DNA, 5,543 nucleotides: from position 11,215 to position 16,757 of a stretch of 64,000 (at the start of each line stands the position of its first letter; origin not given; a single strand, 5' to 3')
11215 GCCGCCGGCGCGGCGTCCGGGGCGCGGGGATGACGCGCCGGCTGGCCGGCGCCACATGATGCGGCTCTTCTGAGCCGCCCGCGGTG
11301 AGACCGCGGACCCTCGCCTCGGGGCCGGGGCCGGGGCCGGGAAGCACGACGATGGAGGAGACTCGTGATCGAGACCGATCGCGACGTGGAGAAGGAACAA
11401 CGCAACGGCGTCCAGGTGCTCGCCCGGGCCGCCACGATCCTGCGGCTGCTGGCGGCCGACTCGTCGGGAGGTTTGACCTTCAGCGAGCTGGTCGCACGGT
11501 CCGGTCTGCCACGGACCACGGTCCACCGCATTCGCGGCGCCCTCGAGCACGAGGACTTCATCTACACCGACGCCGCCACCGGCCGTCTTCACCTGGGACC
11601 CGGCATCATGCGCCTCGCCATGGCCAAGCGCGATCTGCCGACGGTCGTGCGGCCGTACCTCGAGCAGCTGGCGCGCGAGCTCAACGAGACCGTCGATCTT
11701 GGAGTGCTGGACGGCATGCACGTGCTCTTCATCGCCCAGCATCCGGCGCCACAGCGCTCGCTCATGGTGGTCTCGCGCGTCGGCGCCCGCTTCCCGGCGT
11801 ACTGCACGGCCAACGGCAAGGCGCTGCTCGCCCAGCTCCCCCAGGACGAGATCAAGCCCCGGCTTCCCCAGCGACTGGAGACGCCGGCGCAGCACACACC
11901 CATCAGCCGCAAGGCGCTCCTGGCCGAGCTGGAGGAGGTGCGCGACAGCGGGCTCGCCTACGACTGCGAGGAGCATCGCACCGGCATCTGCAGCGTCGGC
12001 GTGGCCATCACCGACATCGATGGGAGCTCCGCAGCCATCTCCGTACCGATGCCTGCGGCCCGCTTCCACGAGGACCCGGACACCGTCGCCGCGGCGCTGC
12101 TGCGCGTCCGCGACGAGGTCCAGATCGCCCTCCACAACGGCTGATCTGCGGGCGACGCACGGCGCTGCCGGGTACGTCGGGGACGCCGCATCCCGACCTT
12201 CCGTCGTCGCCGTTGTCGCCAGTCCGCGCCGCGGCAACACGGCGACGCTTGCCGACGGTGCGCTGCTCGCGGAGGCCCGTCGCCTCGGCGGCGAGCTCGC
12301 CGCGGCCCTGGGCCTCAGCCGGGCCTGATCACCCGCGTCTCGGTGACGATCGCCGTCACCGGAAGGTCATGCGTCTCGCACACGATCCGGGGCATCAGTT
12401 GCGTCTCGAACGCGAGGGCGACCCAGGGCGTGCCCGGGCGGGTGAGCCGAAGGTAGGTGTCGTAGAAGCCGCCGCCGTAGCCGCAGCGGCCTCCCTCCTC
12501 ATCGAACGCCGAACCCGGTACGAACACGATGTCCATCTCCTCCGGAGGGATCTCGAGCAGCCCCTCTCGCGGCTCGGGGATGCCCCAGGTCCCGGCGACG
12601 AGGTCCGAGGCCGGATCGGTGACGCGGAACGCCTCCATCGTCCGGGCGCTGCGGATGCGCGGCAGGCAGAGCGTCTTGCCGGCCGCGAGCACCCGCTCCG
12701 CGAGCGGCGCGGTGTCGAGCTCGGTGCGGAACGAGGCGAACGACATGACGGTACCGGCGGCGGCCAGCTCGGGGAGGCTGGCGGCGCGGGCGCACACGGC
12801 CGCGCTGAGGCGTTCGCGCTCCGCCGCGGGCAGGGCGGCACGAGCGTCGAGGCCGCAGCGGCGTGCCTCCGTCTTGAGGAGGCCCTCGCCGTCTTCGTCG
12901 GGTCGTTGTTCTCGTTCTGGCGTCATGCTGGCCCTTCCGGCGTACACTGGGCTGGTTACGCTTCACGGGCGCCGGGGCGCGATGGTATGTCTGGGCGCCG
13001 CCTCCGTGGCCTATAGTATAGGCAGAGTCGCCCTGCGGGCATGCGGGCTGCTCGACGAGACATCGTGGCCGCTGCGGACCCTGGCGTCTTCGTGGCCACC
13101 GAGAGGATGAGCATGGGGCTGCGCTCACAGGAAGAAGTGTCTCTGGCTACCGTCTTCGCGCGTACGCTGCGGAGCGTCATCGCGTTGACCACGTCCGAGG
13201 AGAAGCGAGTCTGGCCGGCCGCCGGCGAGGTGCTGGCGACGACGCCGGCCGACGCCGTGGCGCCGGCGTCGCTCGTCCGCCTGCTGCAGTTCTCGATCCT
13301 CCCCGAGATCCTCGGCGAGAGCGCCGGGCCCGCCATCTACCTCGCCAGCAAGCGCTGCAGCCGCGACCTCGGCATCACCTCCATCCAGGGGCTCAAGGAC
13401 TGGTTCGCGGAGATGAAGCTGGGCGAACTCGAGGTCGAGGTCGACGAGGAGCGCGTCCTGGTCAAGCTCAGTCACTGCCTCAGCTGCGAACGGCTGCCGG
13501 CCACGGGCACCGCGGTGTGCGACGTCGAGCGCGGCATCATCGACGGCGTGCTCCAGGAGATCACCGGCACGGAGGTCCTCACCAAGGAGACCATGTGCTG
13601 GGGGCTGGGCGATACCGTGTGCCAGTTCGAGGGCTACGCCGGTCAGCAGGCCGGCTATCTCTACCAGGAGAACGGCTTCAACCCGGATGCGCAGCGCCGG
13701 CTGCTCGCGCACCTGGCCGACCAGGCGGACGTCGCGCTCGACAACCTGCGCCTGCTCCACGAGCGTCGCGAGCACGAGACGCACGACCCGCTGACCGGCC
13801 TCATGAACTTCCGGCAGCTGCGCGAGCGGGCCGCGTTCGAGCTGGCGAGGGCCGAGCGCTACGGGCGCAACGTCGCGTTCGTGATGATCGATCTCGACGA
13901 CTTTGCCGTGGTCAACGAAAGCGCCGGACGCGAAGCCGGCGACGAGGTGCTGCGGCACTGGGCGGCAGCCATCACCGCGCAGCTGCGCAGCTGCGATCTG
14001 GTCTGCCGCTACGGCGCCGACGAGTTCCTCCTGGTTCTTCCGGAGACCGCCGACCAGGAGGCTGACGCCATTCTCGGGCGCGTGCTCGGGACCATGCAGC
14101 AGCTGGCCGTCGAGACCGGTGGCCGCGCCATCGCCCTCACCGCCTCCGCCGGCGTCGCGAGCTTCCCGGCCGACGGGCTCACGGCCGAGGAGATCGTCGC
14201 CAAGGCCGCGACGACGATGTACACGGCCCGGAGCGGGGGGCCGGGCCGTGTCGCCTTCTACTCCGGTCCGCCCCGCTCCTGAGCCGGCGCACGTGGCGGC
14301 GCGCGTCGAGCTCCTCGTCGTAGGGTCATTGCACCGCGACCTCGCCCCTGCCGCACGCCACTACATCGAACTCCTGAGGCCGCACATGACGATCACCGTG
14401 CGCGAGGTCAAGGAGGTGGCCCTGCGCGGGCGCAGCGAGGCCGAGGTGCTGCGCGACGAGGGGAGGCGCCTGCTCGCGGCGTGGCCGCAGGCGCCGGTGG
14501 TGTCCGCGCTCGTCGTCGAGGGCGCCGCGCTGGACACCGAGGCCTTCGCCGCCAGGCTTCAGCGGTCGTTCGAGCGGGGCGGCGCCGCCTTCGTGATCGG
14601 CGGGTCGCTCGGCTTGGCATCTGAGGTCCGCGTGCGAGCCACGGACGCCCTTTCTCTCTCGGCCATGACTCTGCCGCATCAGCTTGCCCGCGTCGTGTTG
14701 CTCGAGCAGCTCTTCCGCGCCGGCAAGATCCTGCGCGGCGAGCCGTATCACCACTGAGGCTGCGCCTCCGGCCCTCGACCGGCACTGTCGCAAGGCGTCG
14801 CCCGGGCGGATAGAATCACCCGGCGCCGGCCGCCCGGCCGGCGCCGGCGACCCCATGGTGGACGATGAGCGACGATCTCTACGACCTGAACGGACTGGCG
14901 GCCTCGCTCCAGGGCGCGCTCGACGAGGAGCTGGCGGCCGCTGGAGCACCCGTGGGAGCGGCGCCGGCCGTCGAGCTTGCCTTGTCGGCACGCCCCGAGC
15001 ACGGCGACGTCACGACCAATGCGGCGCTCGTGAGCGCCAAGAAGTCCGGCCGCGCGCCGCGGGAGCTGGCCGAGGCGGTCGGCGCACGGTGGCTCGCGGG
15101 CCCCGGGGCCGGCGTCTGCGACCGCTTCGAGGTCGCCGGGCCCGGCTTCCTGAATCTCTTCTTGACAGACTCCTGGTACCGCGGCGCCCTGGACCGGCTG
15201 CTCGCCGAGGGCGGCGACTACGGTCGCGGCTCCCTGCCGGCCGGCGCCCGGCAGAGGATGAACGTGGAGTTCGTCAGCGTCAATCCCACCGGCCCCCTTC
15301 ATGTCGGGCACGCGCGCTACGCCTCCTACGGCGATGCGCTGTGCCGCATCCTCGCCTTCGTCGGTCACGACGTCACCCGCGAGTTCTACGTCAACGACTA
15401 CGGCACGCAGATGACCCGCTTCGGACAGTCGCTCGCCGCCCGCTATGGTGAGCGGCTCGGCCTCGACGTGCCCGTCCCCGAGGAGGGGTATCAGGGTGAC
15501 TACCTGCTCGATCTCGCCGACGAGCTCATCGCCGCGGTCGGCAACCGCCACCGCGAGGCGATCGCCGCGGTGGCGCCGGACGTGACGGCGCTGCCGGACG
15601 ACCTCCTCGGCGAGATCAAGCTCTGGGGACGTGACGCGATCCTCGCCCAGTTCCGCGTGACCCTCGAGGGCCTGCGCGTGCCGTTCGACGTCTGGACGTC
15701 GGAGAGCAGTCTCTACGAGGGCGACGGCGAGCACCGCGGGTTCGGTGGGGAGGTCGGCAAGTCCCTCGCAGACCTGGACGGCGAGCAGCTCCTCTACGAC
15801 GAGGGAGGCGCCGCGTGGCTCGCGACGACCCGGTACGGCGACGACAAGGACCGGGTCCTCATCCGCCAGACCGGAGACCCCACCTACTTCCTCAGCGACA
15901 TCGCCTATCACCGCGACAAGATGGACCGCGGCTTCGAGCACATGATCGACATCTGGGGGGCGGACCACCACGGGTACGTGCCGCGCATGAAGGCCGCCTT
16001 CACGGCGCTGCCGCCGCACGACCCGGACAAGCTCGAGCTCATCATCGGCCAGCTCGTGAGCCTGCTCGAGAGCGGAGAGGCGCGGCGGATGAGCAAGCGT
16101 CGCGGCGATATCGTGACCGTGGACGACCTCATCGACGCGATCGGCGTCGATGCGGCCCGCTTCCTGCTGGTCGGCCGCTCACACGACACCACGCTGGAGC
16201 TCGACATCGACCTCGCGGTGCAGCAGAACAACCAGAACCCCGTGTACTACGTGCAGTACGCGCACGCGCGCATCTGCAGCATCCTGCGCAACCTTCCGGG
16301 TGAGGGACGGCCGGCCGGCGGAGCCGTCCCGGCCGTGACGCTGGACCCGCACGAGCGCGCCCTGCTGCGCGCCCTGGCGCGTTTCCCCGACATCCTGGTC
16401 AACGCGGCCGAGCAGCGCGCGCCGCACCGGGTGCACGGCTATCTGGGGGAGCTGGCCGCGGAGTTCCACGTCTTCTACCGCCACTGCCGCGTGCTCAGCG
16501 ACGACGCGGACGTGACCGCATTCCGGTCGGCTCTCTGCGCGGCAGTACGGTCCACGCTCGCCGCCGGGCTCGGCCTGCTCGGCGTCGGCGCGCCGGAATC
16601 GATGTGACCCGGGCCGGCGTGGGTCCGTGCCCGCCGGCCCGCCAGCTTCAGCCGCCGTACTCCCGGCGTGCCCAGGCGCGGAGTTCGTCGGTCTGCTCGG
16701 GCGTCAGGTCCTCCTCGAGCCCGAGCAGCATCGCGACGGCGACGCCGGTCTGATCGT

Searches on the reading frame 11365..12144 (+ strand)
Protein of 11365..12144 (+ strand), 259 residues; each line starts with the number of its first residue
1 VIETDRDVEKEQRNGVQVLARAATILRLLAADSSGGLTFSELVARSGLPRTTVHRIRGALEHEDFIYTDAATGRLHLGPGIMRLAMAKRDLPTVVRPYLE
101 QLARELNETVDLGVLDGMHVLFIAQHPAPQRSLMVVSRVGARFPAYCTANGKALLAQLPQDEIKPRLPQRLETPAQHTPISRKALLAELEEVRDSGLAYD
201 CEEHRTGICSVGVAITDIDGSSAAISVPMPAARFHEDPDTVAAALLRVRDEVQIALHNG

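Call 6: search_protein_families(library=pfam, proteins=[window:11365-12144:+])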
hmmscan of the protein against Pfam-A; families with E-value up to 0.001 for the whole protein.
window:11365-12144:+ (259 aa): 3 families
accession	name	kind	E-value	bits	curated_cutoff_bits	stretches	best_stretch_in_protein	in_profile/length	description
PF01614.24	IclR_C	-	1.3e-42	145.8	24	1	86-246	4-166/174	Bacterial transcriptional regulator IclR C-terminal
PF09339.16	HTH_IclR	-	1.2e-11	44.7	22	1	19-69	2-51/52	IclR helix-turn-helix domain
PF25213.1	HVO_A0261_N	-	0.00013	22.3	35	1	14-69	2-57/86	HVO_A0261 N-terminal domain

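Call 7: search_protein_families(library=ncbifam, proteins=[window:11365-12144:+])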
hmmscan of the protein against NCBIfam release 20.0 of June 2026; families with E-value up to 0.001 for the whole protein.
window:11365-12144:+ (259 aa): 8 families
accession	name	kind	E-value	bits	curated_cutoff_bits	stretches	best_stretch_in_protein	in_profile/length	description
NF045644.1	TransRegBhcR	equivalog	4e-39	134.5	350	1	9-240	15-248/267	HTH-type transcriptional regulator BhcR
TIGR02431.1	pcaR_pcaU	subfamily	4.6e-35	121.1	284.75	1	13-237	2-227/248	beta-ketoadipate pathway transcriptional regulators, PcaR/PcaU/PobR family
NF008601.2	PRK11569.1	equivalog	4.9e-27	94.8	380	1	13-245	23-260/276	glyoxylate bypass operon transcriptional repressor IclR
NF011671.1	PRK15090.1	equivalog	2.1e-26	92.7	275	1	10-247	4-243/256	DNA-binding transcriptional regulator KdgR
NF007548.0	PRK10163.1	equivalog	6e-26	91.2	406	1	9-245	14-253/271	HTH-type transcriptional repressor AllR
NF007339.0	PRK09834.1-1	equivalog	1.5e-12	47.3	299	1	3-227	7-235/271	DNA-binding transcriptional regulator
NF007341.0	PRK09834.1-3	equivalog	1.6e-10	40.5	269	1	14-218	5-218/274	DNA-binding transcriptional regulator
NF007342.0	PRK09834.1-4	equivalog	2.1e-05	23.7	251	1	14-207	9-205/263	DNA-binding transcriptional regulator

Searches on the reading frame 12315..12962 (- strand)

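Call 6: search_protein_families(library=pfam, proteins=[window:12315-12962:-])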
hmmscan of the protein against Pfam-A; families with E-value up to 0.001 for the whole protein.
window:12315-12962:- (215 aa): 1 family
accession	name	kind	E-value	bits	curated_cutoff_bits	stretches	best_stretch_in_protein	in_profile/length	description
PF01812.26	5-FTHF_cyc-lig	-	9e-40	137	27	1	30-208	1-186/186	5-formyltetrahydrofolate cyclo-ligase family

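Call 7: search_protein_families(library=ncbifam, proteins=[window:12315-12962:-])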
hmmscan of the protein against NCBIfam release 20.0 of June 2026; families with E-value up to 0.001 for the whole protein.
window:12315-12962:- (215 aa): 2 families
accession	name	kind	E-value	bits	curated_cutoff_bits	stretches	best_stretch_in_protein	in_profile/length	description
TIGR02727.1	MTHFS_bact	equivalog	1.8e-42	145.3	84.9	1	30-208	1-182/182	5-formyltetrahydrofolate cyclo-ligase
NF007661.0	PRK10333.1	equivalog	2e-24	86.5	343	1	30-211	11-195/198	5-formyltetrahydrofolate cyclo-ligase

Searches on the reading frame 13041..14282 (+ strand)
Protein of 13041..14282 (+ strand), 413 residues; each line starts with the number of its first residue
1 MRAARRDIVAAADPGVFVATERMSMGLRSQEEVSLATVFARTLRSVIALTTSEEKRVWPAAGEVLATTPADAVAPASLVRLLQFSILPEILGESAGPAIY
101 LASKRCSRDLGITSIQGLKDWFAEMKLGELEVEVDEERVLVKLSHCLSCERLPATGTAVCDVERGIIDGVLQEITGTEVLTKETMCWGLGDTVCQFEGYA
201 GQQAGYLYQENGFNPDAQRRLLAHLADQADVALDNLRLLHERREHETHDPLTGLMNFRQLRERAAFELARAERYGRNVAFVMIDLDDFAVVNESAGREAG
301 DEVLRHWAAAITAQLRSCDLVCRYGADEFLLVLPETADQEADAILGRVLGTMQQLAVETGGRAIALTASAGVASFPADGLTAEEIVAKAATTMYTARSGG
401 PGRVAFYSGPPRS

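Call 6: search_protein_families(library=pfam, proteins=[window:13041-14282:+])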
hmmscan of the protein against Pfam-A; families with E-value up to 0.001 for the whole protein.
window:13041-14282:+ (413 aa): 3 families
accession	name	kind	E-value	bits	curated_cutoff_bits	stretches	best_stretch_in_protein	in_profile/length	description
PF00990.26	GGDEF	-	2.8e-35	121.9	23.8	1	247-400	2-158/161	Diguanylate cyclase, GGDEF domain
PF02830.23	V4R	-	7e-13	48.9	31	1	142-197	4-59/62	V4R domain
PF10702.14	DUF2507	-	1.4e-08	35.2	35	1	80-182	5-108/123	Protein of unknown function (DUF2507)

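Call 7: search_protein_families(library=ncbifam, proteins=[window:13041-14282:+])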
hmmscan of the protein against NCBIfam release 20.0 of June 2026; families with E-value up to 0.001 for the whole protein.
window:13041-14282:+ (413 aa): 22 families
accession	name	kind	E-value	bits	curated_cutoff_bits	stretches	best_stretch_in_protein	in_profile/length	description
NF038266.1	diguan_SiaD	equivalog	4.7e-39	134.3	290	1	230-403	77-251/252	biofilm regulation diguanylate cyclase SiaD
TIGR00254.1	GGDEF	domain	4.8e-37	127.2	37.4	1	246-405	5-165/168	diguanylate cyclase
NF007135.0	PRK09581.1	equivalog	3.2e-32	111.9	474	1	239-405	285-453/457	PleD family two-component system response regulator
NF007380.0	PRK09894.1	equivalog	1.1e-31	110.4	256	1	246-408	129-288/296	diguanylate cyclase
NF007298.0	PRK09776.1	equivalog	8.7e-31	106.7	1135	1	241-408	679-846/1111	diguanylate cyclase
NF047654.1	DiguCycDgcRLepto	equivalog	1.5e-29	102.8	500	1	238-404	124-293/295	diguanylate cyclase DgcR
NF007423.1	PRK09966.1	equivalog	2.1e-27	96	325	1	245-396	238-389/390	diguanylate cyclase DgcN/YfiN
NF041606.1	dguan_cyc_DgcA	equivalog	5.9e-25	87.9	370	1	219-405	155-337/340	diguanylate cyclase DgcA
NF045675.1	PhdiestaseDibA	equivalog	1.3e-24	86.6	980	1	246-408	203-365/623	phosphodiesterase DibA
NF051473.1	DigCycDgcsShew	equivalog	4.2e-23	82.1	400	1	218-400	107-284/291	diguanylate cyclase DgcS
NF007474.0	PRK10060.1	equivalog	7.5e-21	74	782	1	244-407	235-395/663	cyclic di-GMP phosphodiesterase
NF011955.1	PRK15426.1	equivalog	9.4e-21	73.6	408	1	247-406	399-560/564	cellulose biosynthesis regulator diguanylate cyclase DgcQ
NF050064.1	BlResRespRegCbrR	equivalog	2.8e-20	72.6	600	1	230-405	241-412/415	bile resistance response regulator CbrR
NF040885.1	diguan_DgcJ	equivalog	3.1e-18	65.8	500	1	240-395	335-484/493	diguanylate cyclase DgcJ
NF007599.0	PRK10245.1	equivalog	7.4e-18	64.2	402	1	246-403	210-366/371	diguanylate cyclase AdrA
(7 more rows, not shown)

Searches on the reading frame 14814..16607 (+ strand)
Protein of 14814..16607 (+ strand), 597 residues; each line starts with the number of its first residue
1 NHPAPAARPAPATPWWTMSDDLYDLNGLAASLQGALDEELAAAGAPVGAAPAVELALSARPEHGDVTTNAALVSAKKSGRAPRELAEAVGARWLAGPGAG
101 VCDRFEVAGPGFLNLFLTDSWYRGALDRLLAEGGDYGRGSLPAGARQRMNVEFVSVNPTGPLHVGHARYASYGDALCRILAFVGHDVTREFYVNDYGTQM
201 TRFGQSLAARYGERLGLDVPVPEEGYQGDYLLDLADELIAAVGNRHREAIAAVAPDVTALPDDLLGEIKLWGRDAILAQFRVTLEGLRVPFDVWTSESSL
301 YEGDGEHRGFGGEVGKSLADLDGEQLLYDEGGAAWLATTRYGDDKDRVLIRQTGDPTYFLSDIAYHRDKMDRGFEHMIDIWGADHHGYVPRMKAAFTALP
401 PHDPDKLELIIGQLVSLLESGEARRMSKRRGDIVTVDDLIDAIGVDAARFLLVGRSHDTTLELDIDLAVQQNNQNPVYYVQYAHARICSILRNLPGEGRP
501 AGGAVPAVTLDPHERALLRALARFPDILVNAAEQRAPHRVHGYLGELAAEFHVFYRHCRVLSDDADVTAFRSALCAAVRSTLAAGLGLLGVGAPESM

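Call 48: search_protein_families(library=pfam, proteins=[window:14814-16607:+])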
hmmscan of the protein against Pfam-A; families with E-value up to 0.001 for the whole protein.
window:14814-16607:+ (597 aa): 5 families
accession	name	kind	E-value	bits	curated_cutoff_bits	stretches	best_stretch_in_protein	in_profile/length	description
PF05746.21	DALR_1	-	8.3e-32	110.2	22.3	1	480-597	1-117/117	DALR anticodon binding domain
PF00750.26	tRNA-synt_1d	-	1.9e-16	60.5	23.3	1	143-201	16-74/349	tRNA synthetases class I (R), catalytic domain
PF03485.21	Arg_tRNA_synt_N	-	1.1e-14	55.2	21.5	1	32-117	3-85/85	Arginyl tRNA synthetase N terminal domain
PF00133.28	tRNA-synt_1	-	5.8e-07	29.1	22.7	1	387-456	341-406/414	tRNA synthetases class I (I, L, M and V)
PF09334.17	tRNA-synt_1g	-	0.00097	18.4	20.1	0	423-474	325-377/391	tRNA synthetases class I (M)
